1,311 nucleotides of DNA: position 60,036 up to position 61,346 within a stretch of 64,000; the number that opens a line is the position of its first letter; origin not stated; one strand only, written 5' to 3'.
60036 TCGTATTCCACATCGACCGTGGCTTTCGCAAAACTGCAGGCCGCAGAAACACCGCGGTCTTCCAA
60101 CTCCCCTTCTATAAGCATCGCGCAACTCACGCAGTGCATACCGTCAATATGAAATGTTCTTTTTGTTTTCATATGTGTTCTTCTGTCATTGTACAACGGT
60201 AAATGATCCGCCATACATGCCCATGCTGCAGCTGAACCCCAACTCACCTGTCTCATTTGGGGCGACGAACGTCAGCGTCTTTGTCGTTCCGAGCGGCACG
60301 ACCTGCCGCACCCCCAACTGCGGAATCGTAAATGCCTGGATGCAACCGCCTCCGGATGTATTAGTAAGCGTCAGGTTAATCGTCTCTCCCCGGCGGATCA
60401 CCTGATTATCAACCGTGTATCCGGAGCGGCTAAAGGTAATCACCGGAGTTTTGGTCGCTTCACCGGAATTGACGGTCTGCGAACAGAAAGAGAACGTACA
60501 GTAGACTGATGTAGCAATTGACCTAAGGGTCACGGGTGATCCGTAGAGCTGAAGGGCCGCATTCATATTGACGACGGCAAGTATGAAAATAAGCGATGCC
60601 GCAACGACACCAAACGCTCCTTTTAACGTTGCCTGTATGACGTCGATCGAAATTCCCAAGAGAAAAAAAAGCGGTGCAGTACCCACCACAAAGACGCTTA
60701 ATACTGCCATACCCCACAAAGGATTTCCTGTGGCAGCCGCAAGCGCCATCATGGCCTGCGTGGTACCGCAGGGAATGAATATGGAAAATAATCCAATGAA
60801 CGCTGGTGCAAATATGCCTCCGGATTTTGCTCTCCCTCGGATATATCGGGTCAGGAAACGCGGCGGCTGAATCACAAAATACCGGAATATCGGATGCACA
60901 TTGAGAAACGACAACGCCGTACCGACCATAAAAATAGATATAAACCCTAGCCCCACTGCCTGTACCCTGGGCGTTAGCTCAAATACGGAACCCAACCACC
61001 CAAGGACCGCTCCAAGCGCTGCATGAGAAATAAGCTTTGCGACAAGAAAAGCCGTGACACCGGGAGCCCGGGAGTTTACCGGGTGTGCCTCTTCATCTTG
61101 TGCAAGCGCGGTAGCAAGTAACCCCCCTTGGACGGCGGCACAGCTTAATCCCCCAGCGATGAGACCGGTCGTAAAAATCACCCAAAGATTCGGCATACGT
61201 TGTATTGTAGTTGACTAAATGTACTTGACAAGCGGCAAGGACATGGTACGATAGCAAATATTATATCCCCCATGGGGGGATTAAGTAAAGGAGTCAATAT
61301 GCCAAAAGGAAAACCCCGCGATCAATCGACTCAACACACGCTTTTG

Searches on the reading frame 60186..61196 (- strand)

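Call 16: search_protein_families(library=pfam, proteins=[window:60186-61196:-], max_evalue=0.1)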
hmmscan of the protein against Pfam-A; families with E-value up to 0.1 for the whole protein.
window:60186-61196:- (336 aa): 3 families
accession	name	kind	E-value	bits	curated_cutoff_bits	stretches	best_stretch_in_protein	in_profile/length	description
PF13386.12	DsbD_2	-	1.9e-22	80.6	24.9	1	7-208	2-198/199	Cytochrome C biogenesis protein transmembrane region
PF13473.12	Cupredoxin_1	-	1.6e-09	38.2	27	1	233-334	7-104/104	Cupredoxin-like domain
PF10326.15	7TM_GPCR_Str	-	0.022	14.6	22.4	1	86-141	88-142/307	Serpentine type 7TM GPCR chemoreceptor Str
